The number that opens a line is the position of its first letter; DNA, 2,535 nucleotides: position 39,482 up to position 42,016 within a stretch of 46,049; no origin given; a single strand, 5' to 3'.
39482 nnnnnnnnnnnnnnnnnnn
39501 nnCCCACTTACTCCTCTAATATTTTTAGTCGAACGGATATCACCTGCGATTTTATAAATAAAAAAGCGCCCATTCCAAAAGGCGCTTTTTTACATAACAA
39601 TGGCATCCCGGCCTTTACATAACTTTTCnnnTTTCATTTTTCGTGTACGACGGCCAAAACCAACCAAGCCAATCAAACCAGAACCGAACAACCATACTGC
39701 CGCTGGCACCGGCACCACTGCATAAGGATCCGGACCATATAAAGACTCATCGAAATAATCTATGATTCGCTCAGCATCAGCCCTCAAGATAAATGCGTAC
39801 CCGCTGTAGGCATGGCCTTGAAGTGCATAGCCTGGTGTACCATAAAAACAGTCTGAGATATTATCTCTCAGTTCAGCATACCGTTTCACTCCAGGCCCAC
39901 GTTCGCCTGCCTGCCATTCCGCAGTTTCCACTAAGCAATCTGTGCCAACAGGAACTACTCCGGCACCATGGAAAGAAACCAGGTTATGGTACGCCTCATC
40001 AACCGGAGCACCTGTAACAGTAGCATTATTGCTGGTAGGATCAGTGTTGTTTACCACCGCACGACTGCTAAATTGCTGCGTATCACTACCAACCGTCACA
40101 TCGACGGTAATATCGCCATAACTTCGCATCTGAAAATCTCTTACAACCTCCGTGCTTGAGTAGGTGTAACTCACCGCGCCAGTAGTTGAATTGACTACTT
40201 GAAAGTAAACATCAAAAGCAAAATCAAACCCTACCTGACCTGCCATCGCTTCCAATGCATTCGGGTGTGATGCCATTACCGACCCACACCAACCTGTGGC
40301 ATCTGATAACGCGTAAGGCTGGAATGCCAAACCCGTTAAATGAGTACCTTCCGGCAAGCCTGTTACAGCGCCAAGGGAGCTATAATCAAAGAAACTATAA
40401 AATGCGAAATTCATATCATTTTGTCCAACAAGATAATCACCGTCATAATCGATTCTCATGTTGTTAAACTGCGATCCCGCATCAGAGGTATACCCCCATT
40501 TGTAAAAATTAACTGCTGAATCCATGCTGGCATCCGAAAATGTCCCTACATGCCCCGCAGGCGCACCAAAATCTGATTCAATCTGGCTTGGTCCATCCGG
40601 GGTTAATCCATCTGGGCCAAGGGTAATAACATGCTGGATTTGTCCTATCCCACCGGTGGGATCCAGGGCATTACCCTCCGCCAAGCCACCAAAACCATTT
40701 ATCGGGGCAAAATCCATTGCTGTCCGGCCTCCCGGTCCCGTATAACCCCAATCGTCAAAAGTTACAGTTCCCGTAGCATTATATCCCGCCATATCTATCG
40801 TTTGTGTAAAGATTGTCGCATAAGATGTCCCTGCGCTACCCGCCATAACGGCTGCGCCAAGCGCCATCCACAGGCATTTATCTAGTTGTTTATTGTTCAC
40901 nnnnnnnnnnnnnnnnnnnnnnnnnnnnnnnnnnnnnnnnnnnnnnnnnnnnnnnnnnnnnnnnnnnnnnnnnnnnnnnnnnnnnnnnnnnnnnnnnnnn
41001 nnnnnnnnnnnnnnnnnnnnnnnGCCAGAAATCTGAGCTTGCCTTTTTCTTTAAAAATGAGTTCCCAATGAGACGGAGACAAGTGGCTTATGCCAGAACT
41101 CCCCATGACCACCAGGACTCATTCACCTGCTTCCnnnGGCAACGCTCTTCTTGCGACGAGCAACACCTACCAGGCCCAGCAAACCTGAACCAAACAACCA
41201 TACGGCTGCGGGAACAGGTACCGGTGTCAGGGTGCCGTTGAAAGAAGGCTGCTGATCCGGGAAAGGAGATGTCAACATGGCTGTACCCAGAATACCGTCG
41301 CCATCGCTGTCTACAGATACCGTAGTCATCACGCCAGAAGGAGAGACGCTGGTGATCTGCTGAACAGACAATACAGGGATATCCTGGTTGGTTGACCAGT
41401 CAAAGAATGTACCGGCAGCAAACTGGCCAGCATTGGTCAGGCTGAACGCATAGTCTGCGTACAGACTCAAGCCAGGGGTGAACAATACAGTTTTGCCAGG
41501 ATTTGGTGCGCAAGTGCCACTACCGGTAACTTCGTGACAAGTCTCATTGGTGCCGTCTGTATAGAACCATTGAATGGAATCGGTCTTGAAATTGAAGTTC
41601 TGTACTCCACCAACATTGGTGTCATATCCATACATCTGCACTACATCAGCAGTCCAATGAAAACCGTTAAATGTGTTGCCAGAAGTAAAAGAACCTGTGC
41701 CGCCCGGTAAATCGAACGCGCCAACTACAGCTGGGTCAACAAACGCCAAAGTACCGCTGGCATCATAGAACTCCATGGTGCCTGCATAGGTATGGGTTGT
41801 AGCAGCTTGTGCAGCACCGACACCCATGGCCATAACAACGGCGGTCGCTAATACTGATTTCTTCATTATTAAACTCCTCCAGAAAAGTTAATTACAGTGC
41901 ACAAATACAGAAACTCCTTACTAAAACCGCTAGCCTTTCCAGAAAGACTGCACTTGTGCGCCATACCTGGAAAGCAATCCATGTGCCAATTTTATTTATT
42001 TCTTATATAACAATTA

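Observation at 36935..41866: Tandem array of an unrecognised secreted protein family carrying VPLPA-type PEP-CTERM-like tails, with no exosortase in sight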

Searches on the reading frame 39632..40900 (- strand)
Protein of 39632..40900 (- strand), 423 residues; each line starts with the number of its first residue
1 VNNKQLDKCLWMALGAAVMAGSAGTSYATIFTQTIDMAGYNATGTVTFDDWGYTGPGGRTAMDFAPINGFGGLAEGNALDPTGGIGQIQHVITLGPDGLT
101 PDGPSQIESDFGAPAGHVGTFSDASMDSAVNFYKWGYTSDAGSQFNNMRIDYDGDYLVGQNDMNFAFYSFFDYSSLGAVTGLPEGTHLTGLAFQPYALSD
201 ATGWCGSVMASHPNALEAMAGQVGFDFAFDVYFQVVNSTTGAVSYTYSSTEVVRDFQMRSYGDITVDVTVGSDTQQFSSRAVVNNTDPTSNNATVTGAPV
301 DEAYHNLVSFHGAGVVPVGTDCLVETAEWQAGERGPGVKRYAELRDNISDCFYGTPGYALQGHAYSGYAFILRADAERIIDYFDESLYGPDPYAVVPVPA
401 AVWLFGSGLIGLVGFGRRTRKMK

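Call 7: search_protein_families(library=ncbifam, proteins=[window:39632-40900:-], max_evalue=1)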
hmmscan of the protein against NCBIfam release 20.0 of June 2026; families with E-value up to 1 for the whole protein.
window:39632-40900:- (423 aa): 8 families
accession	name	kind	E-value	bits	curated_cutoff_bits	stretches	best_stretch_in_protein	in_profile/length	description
TIGR03370.1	VPLPA-CTERM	domain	4e-06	26.7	25.35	1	396-420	1-25/25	VPLPA-CTERM sorting domain-containing protein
NF033554.9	floc_PepA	equivalog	0.00012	21.9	80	1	395-419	236-260/261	flocculation-associated PEP-CTERM protein PepA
NF041927.1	Xrt_dep_XDP1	equivalog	0.013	15.5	125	1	392-418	216-241/242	exosortase-dependent surface protein XDP1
NF041538.1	PEP_EDSA_1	subfamily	0.015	15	100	1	396-418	284-306/307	EDSAP-1 family PEP-CTERM protein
NF038129.1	PEP_NF038129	equivalog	0.034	14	65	0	13-124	3-109/194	NF038129 family PEP-CTERM protein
NF046088.1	anchor_EppA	equivalog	0.065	13.6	90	1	394-418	31-55/58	EPS-associated small membrane protein EppA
NF038125.1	PEP_CTERM_THxN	subfamily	0.099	12.2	85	1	395-418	222-245/246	THxN family PEP-CTERM protein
TIGR02595.1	PEP_CTERM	domain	0.27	12.2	16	1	396-418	1-22/24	PEP-CTERM sorting domain-containing protein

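Call 8: search_protein_families(library=pfam, proteins=[window:39632-40900:-], max_evalue=1)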
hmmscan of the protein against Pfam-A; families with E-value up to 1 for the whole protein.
window:39632-40900:- (423 aa): 1 family
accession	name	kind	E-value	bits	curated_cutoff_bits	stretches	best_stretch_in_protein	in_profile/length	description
PF07589.16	PEP-CTERM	-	0.008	16.7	20.7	1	396-418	2-24/24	PEP-CTERM motif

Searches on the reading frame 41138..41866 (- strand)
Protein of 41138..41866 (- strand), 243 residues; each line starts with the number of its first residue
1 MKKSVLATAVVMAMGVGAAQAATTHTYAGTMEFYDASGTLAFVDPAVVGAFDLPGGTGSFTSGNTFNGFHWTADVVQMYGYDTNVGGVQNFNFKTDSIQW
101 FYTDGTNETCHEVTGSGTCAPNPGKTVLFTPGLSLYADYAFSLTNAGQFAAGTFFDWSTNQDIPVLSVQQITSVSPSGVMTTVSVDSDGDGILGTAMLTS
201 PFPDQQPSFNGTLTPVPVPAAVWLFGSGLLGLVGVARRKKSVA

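Call 7: search_protein_families(library=ncbifam, proteins=[window:41138-41866:-], max_evalue=1)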
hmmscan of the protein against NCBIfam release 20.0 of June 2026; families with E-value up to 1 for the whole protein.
window:41138-41866:- (243 aa): 10 families
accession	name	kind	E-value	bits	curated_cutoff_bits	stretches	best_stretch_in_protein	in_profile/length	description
NF033554.9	floc_PepA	equivalog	5.9e-09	36.1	80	1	47-240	70-261/261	flocculation-associated PEP-CTERM protein PepA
TIGR03370.1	VPLPA-CTERM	domain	2.5e-07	30.6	25.35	1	216-240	1-25/25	VPLPA-CTERM sorting domain-containing protein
NF041538.1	PEP_EDSA_1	subfamily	3.9e-05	23.5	100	1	207-239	276-307/307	EDSAP-1 family PEP-CTERM protein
NF038125.1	PEP_CTERM_THxN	subfamily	0.0032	17.1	85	1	214-239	220-246/246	THxN family PEP-CTERM protein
NF046088.1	anchor_EppA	equivalog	0.0046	17.3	90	1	215-240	32-57/58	EPS-associated small membrane protein EppA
NF038118.1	PEP_CTERM_CCXG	equivalog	0.0071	16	90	1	211-239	170-199/199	CCXG family PEP-CTERM protein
NF041927.1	Xrt_dep_XDP1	equivalog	0.013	15.5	125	1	212-239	215-242/242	exosortase-dependent surface protein XDP1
TIGR02595.1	PEP_CTERM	domain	0.037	14.9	16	1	216-240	1-24/24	PEP-CTERM sorting domain-containing protein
NF011776.0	PRK15239.1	equivalog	0.047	13.6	230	1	1-22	1-22/197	putative fimbrial protein StaA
NF041742.1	WGxxGxxG_fam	subfamily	0.35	11.5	35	0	1-29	1-32/69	WGxxGxxG family protein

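Call 8: search_protein_families(library=pfam, proteins=[window:41138-41866:-], max_evalue=1)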
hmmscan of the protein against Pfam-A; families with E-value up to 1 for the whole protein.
window:41138-41866:- (243 aa): 2 families
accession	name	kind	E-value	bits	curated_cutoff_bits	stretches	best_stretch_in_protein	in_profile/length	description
PF07589.16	PEP-CTERM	-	0.0012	19.3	20.7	1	215-238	1-24/24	PEP-CTERM motif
PF05899.18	Cupin_3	-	0.14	12.3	23.5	1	103-137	22-56/74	EutQ-like cupin domain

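Call 13: find_encoding_contigs(protein=window:41138-41866:-, flank=10000, max_places=6)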
Protein window:41138-41866:- (243 aa): 2 contigs read that carry it; 2 places shown.
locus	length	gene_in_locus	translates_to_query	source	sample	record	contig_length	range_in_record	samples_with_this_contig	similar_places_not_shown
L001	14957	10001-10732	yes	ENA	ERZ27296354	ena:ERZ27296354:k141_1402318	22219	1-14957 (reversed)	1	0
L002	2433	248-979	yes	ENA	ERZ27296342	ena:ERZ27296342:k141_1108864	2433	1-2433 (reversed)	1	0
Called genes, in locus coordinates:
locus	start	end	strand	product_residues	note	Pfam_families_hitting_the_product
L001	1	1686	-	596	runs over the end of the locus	PF16184:Cadherin_3 (weak), PF17892:Cadherin_5 (weak), PF17963:Big_9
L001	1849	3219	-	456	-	PF03349:Toluene_X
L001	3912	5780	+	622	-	PF13432:TPR_16 (weak), PF13424:TPR_12, PF23914:TPR_CcmH_CycH (weak), PF12895:ANAPC3 (weak), PF13371:TPR_9 (weak), PF00515:TPR_1 (weak), PF14559:TPR_19 (weak), PF13844:Glyco_transf_41, +18 more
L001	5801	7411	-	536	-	PF14559:TPR_19 (weak), PF00515:TPR_1 (weak), PF07719:TPR_2 (weak), PF13432:TPR_16, PF14559:TPR_19 (weak), PF13414:TPR_11 (weak), PF00515:TPR_1, PF13844:Glyco_transf_41, +9 more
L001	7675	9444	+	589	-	PF13414:TPR_11 (weak), PF13424:TPR_12 (weak), PF13414:TPR_11, PF13432:TPR_16, PF00515:TPR_1 (weak), PF07719:TPR_2 (weak), PF13414:TPR_11, PF13469:Sulfotransfer_3, +17 more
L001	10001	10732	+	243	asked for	-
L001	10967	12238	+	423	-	-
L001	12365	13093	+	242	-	-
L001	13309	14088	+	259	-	-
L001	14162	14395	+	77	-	-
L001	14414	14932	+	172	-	-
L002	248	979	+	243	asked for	-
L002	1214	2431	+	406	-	?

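Call 30: predict_structure(alignment_id=A1)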
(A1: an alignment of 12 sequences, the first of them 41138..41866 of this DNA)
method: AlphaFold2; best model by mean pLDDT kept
length: 243 residues; sequences in the alignment: 12
mean_pLDDT: 84.2   pTM: 0.76
mean pLDDT of the five models: 84.2, 83.8, 83.4, 82.9, 82.1
residues with pLDDT >= 90: 161; 70-90: 34; 50-70: 15; < 50: 33
segments of 3 or more residues with pLDDT < 50: 1-4, 15-21, 223-243
pLDDT, mean of each block of 10 residues (from residue 1): 48 47 84 96 96 86 92 94 90 96 96 93 96 92 93 93 95 91 91 94 96 83 48 46 39
secondary structure, 60 per line:
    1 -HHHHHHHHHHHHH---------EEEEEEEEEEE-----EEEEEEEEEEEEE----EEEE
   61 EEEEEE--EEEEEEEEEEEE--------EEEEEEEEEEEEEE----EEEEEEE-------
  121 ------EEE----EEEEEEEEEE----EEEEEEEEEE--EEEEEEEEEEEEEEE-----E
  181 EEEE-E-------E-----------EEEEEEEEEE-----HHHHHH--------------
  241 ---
elements in order: H2-14 E24-34 E40-52 E57-66 E69-80 E89-102 E107-113 E127-129 E134-143 E148-157 E160-174 E180-184 E206-215 H221-226

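Call 35: fold_search(model_id=the predicted structure, library=pdb)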
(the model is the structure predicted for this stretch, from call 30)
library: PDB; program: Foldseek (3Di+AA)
matches with E <= 10: 721; with E <= 0.001: 0
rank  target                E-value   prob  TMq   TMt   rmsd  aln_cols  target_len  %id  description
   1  6zlx                  2.4e-02  0.18  0.11  0.11  18.4       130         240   15  The structure of the ClpX-associated factor PDIP38 (released 2021-07-14)
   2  6xgr_A                3.3e-02  0.07  0.11  0.10  25.0       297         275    8  YSD1 major tail protein (released 2020-07-01)
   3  3bmz_B                4.1e-02  0.35  0.21  0.26  17.7       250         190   11  Violacein biosynthetic enzyme VioE (released 2008-01-01)
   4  9nx2_C                6.0e-02  0.07  0.13  0.09  25.7       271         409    9  Muscle-type nicotinic acetylcholine receptor bound to conotoxin ImII (released 2026-02-04)
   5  9jgi_O                6.6e-02  0.08  0.12  0.13  20.5       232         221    7  Architecture of a pentameric assembly of the tube tail protein (released 2025-07-16)
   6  9nx2_A                1.1e-01  0.07  0.15  0.10  26.5       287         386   10  Muscle-type nicotinic acetylcholine receptor bound to conotoxin ImII (released 2026-02-04)
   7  9jgh_M                1.2e-01  0.06  0.12  0.12  22.8       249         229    7  cryo-EM structure of the TTP polymer at the tube's end (released 2025-07-16)
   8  9x53                  1.3e-01  0.06  0.09  0.14  19.1       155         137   12  Crystal structure of RhoGDI2 in complex with Compound HR3119 (released 2025-10-29)
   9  7sqc_1C               1.3e-01  0.04  0.10  0.03  26.0       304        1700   10  Ciliary C1 central pair apparatus isolated from Chlamydomonas reinhardtii (released 2022-04-13)
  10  7sqc_1B               1.3e-01  0.03  0.10  0.03  26.3       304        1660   12  Ciliary C1 central pair apparatus isolated from Chlamydomonas reinhardtii (released 2022-04-13)
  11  1tza_B                1.4e-01  0.09  0.10  0.18  19.3       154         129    6  X-ray structure of Northeast Structural Genomics Consortium target SoR45 (released 2004-07-27)
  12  8zrn_B                1.4e-01  0.06  0.13  0.10  26.8       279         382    9  Structure of abt (released 2025-04-30)
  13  2jhx_A                1.4e-01  0.04  0.08  0.11  16.1       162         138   10  CRYSTAL STRUCTURE OF RHOGDI E155H, E157H MUTANT (released 2007-05-08)
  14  8vhx_G                1.4e-01  0.04  0.10  0.09  24.5       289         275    6  Cryo-EM of neck of bacteriophage Chi (released 2024-10-02)
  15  4rrp_N                1.6e-01  0.08  0.11  0.16  18.4       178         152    5  Crystal Structure of the Fab complexed with antigen Asf1p, Northeast Structural Genomics Consortium (NESG) Target PdR1 (released 2014-12-31)
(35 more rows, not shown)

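Call 90: fold_search(model_id=the predicted structure, library=viral)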
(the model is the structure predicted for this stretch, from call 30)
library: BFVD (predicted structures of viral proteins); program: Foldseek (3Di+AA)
matches with E <= 10: 745; with E <= 0.001: 0
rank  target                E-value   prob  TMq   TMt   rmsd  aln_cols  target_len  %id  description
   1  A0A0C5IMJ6            1.3e-02  0.09  0.10  0.07  24.0       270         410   12  (no name in the UniProt tables at hand)
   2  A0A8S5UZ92            1.5e-02  0.08  0.09  0.09  20.4       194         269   13  Uncharacterized protein [Siphoviridae sp. ctPNJ4]
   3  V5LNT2                6.1e-02  0.15  0.12  0.05  21.1       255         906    8  (no name in the UniProt tables at hand)
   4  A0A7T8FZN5            8.4e-02  0.07  0.10  0.06  23.9       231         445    6  Glycoprotein [Soybean thrips rhabdo-like virus 1]
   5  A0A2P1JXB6            8.4e-02  0.06  0.11  0.12  18.1       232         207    9  DUF7257 domain-containing protein [Rhodococcus phage Finch]
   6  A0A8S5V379            8.9e-02  0.05  0.11  0.09  21.5       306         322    6  Uncharacterized protein [Siphoviridae sp. ctt0c4]
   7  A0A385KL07            9.4e-02  0.06  0.12  0.06  24.6       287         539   10  Putative envelope glycoprotein [Dillard's Draw virus]
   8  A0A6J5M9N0            1.1e-01  0.16  0.20  0.08  19.0       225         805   10  Uncharacterized protein [uncultured Caudovirales phage]
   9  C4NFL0                1.2e-01  0.08  0.12  0.06  25.2       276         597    8  Putative glycoprotein [Nyavirus midwayense]
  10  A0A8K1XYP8            1.2e-01  0.06  0.12  0.08  20.2       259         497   10  (no name in the UniProt tables at hand)
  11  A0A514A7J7            1.3e-01  0.06  0.10  0.11  18.5       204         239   12  (no name in the UniProt tables at hand)
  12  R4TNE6                1.4e-01  0.06  0.11  0.12  17.3       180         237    9  (no name in the UniProt tables at hand)
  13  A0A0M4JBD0            1.4e-01  0.05  0.11  0.08  13.8       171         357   12  (no name in the UniProt tables at hand)
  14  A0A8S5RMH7            1.7e-01  0.66  0.17  0.29   5.5        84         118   10  Uncharacterized protein [virus sp. ctviY17]
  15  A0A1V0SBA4            1.8e-01  0.07  0.12  0.12  19.4       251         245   10  Collagen triple helix repeat motif-containing protein [Catovirus CTV1]
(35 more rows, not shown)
